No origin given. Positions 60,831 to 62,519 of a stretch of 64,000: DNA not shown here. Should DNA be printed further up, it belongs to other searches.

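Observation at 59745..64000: Tandem paralogs 2 and 3 followed by a di-haem cytochrome c lipoprotein missing from the ORF track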

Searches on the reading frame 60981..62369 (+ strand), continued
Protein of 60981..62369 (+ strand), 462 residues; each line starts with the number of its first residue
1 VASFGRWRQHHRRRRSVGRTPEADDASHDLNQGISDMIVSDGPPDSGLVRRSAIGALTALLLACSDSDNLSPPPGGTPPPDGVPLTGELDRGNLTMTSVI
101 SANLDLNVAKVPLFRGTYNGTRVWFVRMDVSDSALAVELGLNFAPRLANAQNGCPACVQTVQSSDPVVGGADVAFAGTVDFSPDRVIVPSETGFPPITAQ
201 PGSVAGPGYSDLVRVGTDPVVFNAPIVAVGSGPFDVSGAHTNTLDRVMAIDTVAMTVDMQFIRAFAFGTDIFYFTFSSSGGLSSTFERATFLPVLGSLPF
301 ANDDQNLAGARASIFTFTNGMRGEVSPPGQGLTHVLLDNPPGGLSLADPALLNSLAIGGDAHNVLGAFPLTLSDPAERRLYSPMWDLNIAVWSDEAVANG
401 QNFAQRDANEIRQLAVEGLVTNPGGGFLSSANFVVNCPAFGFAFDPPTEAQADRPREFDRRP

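Call 79: find_encoding_contigs(protein=P0271, flank=3000, max_places=3)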
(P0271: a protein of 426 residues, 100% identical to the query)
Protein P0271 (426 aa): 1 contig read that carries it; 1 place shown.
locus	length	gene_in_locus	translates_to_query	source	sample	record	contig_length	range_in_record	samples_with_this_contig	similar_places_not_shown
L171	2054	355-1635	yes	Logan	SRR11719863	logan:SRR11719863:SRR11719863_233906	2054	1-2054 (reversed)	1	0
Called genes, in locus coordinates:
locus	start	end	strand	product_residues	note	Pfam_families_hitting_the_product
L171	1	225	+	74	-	?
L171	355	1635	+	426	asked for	PF24298:DUF7482 (weak)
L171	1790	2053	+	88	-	?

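Call 87: search_protein_families(library=ncbifam, proteins=[L168:15394-15723:+, L168:4278-4928:-, L168:15810-16559:+, L168:8525-9844:+], max_evalue=0.001)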
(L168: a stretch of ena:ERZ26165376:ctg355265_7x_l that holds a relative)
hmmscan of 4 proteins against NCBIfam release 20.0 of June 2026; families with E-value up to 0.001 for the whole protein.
L168:15394-15723:+ (109 aa): 0 families

L168:4278-4928:- (216 aa): 1 family
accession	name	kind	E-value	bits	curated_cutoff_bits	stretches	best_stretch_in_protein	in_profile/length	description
NF050142.1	PG1828_fam_lipo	equivalog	0.00098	19.8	50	0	1-35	1-36/59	PG1828 family lipoprotein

L168:15810-16559:+ (249 aa): 2 families
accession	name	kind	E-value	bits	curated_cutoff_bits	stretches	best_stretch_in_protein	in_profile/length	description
NF033782.1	lipoprot_Omp28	subfamily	4.7e-14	52.2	150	1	2-168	3-165/264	Omp28 family outer membrane lipoprotein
NF045500.1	Omp28_seleno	equivalog_domain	5.9e-05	22.6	200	0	37-101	39-102/377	Omp28-related selenoprotein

L168:8525-9844:+ (439 aa): 0 families
